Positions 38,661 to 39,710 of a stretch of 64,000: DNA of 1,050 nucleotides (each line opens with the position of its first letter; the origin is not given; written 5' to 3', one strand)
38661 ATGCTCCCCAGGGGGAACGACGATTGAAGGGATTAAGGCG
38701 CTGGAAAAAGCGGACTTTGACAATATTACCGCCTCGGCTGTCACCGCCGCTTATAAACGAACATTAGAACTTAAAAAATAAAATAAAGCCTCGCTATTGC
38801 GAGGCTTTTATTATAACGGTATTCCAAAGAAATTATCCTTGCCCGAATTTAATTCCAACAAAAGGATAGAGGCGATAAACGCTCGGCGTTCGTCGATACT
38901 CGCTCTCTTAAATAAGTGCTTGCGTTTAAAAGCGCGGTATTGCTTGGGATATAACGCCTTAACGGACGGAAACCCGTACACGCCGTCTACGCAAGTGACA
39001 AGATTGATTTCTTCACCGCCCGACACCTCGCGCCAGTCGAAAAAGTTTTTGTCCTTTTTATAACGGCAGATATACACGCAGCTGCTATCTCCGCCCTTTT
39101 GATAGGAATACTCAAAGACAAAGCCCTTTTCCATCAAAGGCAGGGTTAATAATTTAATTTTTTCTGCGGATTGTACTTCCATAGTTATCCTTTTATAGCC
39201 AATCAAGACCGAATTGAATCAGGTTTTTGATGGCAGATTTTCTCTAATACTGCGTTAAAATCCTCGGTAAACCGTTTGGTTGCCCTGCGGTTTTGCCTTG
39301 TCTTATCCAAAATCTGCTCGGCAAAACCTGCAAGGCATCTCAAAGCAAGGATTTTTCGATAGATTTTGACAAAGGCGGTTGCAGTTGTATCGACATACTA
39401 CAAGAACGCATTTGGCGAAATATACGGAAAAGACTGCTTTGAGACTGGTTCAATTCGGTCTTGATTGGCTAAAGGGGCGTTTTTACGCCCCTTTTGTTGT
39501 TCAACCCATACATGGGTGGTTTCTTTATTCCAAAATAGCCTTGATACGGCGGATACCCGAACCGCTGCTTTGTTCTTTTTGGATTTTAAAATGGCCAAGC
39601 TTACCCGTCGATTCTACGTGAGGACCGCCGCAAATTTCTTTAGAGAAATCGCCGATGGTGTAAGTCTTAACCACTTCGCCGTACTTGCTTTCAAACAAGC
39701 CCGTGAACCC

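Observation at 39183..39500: Clamp element B: free-standing copy wedged between an orphan gene start and the alaS terminator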

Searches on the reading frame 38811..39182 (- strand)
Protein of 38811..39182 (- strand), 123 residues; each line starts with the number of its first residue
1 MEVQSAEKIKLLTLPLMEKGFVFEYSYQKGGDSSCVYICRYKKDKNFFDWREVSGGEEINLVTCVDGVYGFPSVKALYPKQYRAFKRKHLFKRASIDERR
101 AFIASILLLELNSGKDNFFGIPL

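Call 16: search_protein_families(library=pfam, proteins=[window:38811-39182:-], max_evalue=0.01)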
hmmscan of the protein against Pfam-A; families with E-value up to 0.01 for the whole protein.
window:38811-39182:- (123 aa): 0 families

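Call 24: find_encoding_contigs(protein=window:38811-39182:-, flank=6000, max_places=10)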
Protein window:38811-39182:- (123 aa): 3 contigs read that carry it; 3 places shown.
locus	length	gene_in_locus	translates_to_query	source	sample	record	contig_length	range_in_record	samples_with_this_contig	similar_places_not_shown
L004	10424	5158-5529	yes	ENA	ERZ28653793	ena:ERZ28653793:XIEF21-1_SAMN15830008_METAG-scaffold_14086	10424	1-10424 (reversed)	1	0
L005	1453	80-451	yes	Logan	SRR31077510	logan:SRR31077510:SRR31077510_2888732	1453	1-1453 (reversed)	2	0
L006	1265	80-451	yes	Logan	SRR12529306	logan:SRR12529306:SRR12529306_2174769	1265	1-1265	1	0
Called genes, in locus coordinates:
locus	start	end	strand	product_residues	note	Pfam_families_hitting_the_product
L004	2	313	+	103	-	?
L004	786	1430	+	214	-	PF00132:Hexapep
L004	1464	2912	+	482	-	PF01406:tRNA-synt_1e, PF01921:tRNA-synt_1f (faint), PF09334:tRNA-synt_1g, PF00133:tRNA-synt_1, PF09190:DALR_2, PF23493:CysS_C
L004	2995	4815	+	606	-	PF01411:tRNA-synt_2c, PF07973:tRNA_SAD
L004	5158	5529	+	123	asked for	-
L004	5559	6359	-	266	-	PF03446:NAD_binding_2, PF03807:F420_oxidored, PF14748:P5CR_dimer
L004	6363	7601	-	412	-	PF00171:Aldedh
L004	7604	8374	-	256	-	PF00696:AA_kinase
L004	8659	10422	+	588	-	?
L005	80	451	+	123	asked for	-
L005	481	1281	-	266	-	PF03446:NAD_binding_2, PF03807:F420_oxidored, PF14748:P5CR_dimer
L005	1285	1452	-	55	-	?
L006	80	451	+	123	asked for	-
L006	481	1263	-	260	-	?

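Call 25: find_homologous_proteins(query=window:38811-39182:-, max_evalue=0.001)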
Query window:38811-39182:- (123 aa): 333 proteins with E <= 0.001 among 338 candidates; the best 120 are listed.
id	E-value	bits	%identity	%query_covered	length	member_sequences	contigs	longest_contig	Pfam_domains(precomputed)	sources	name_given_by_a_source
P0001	3.3e-77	274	100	100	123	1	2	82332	-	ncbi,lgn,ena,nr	ncbi:MAG: hypothetical protein IKB20_03395 [Clostridia bacterium]|nr:hypothetical protein [Clostridi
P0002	3.9e-65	235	85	100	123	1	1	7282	-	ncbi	-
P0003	1.2e-64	233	86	100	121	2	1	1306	-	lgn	-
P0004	2.3e-62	226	82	100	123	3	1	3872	-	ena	-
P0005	3.4e-62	226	85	100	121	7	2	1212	-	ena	-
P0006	1.2e-60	221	82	100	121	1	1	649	-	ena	-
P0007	1.9e-60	220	80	100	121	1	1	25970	-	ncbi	-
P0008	1.9e-57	210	80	100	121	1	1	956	-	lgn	-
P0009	6.2e-57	209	76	99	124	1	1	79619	-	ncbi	-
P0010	8.1e-57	208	75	99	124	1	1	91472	-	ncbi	-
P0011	7.1e-55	202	73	99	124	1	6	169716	-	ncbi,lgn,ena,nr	ncbi:MAG: hypothetical protein IJX91_02920 [Clostridia bacterium]|nr:hypothetical protein [Clostridi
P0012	7.9e-55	202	74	99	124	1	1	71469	-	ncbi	-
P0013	1.5e-53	198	70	99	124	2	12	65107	-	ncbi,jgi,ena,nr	ncbi:MAG: hypothetical protein E7381_01230 [Clostridiales bacterium]|nr:hypothetical protein [Clostr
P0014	1.5e-53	198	72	99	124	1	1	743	-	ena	-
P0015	2.4e-53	197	72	99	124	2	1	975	-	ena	-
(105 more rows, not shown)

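Call 26: find_encoding_contigs(protein=P0002, flank=10000, max_places=3)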
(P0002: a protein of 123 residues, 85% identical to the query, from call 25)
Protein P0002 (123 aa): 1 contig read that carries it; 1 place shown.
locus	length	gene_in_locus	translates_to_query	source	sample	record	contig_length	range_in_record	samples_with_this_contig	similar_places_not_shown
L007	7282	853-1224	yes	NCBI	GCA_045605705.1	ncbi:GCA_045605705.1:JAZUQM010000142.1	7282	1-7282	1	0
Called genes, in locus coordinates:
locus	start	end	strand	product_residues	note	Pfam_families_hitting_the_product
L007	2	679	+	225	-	?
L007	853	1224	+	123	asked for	-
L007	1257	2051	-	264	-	PF03446:NAD_binding_2, PF03807:F420_oxidored, PF14748:P5CR_dimer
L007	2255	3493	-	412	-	PF00171:Aldedh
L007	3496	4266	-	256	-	PF00696:AA_kinase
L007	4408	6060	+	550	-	PF00535:Glycos_transf_2, PF13641:Glyco_tranf_2_3, PF13506:Glyco_transf_21, PF13632:Glyco_trans_2_3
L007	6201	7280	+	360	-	?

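Call 27: find_encoding_contigs(protein=P0007, flank=10000, max_places=3)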
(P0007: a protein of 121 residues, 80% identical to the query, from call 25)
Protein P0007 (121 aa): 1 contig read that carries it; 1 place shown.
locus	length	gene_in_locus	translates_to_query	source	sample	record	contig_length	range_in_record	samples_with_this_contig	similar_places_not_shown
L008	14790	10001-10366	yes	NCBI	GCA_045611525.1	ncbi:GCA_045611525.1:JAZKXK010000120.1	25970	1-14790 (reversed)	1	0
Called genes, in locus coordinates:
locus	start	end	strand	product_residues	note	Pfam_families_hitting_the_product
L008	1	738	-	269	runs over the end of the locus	PF14808:TMEM164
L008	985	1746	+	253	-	PF00318:Ribosomal_S2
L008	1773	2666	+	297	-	PF25025:EF-Ts_N (faint), PF00889:EF_TS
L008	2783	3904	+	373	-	-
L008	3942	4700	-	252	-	PF08220:HTH_DeoR, PF00455:DeoRC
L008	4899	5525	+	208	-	-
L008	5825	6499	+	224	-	PF00132:Hexapep (weak)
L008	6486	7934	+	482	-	PF01406:tRNA-synt_1e, PF01921:tRNA-synt_1f (faint), PF09334:tRNA-synt_1g, PF00133:tRNA-synt_1 (weak), PF09190:DALR_2, PF23493:CysS_C (weak)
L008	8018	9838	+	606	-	PF01411:tRNA-synt_2c, PF07973:tRNA_SAD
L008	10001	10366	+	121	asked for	-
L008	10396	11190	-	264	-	PF03446:NAD_binding_2, PF03807:F420_oxidored, PF14748:P5CR_dimer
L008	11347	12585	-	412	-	PF00171:Aldedh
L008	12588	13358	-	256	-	PF00696:AA_kinase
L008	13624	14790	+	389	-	?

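Call 28: find_encoding_contigs(protein=P0009, flank=10000, max_places=3)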
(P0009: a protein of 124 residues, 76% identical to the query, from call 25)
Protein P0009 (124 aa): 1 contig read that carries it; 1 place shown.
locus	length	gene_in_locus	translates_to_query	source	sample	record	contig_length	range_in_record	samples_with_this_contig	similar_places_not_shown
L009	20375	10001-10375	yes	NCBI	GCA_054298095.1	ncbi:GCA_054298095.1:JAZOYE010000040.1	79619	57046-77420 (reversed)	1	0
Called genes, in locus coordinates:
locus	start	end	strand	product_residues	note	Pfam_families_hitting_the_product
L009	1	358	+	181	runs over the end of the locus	PF02525:Flavodoxin_2, PF03358:FMN_red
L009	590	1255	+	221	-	PF25084:LbH_EIF2B, PF00132:Hexapep (faint), PF25087:GMPPB_C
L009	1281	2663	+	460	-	PF02878:PGM_PMM_I, PF02879:PGM_PMM_II, PF02880:PGM_PMM_III, PF00408:PGM_PMM_IV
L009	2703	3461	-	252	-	PF08220:HTH_DeoR, PF00455:DeoRC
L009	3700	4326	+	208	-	-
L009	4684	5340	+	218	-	PF00132:Hexapep (weak)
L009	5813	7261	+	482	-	PF01406:tRNA-synt_1e, PF01921:tRNA-synt_1f (faint), PF09334:tRNA-synt_1g, PF00133:tRNA-synt_1, PF09190:DALR_2, PF23493:CysS_C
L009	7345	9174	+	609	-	PF01411:tRNA-synt_2c, PF07973:tRNA_SAD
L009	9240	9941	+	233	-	PF14808:TMEM164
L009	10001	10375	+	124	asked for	-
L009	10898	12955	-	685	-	PF00009:GTP_EFTU, PF03144:GTP_EFTU_D2, PF22042:EF-G_D2, PF14492:EFG_III, PF16658:RF3_C (weak), PF03764:EFG_IV, PF00679:EFG_C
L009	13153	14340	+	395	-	PF00266:Aminotran_5, PF00155:Aminotran_1_2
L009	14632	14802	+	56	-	PF00037:Fer4, PF12797:Fer4_2 (faint), PF13237:Fer4_10, PF14697:Fer4_21, PF12838:Fer4_7, PF13187:Fer4_9, PF25160:LdpA_Fe-S-bd (weak), PF00037:Fer4 (weak), +5 more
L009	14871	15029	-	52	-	-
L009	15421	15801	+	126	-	-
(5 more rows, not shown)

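Call 92: search_solved_structures(query=window:38814-39182:-, max_evalue=1)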
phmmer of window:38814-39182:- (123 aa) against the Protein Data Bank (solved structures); distinct sequences matched with E-value up to 1: 0.

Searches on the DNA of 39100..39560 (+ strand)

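Call 9: search_rna_families(source=window, start=39100, end=39560, threshold=evalue, max_evalue=10)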
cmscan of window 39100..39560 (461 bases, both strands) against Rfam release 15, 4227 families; matches with E-value up to 10: 7.
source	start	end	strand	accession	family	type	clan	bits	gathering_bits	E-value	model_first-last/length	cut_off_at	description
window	39271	39347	+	RF00245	mir-19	Gene; miRNA;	CL00110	22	50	0.096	1-79/79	no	mir-19 microRNA precursor family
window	39153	39231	+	RF01401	rseX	Gene; sRNA;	-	20.6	50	4.1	1-94/94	no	rseX Hfq binding RNA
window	39471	39502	-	RF02029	sraA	Gene; sRNA;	-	18.9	56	2.3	54-86/95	no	sraA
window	39428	39499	-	RF02420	Bp1_162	Gene; sRNA;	-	16.4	50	4.3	1-100/100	no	Burkholderia sRNA Bp1_Cand612_SIPHT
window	39322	39369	+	RF03485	mir-4000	Gene; miRNA;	-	16.1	58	2.1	1-54/54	no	mir-4000 microRNA precursor family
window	39469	39500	+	RF04343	Plastid-psbA-2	Cis-reg;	CL00153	15.8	55.8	3.9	1-60/60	no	Plastid-psbA-2 3UTR RNA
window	39389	39493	+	RF02798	CssrA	Gene; sRNA;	-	11.7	93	7.7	1-111/111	no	Chromosome-encoded Shigella sRNA A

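Call 45: search_dna_similar(query=window:39196-39471:+, collection=plasmids, mode=distant, max_evalue=0.01)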
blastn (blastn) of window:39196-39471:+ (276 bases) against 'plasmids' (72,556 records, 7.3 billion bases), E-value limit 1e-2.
No match.

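Call 46: search_dna_similar(query=window:39196-39471:+, collection=phages, mode=distant, max_evalue=0.01)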
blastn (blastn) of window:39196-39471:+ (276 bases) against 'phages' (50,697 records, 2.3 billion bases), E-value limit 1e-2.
No match.
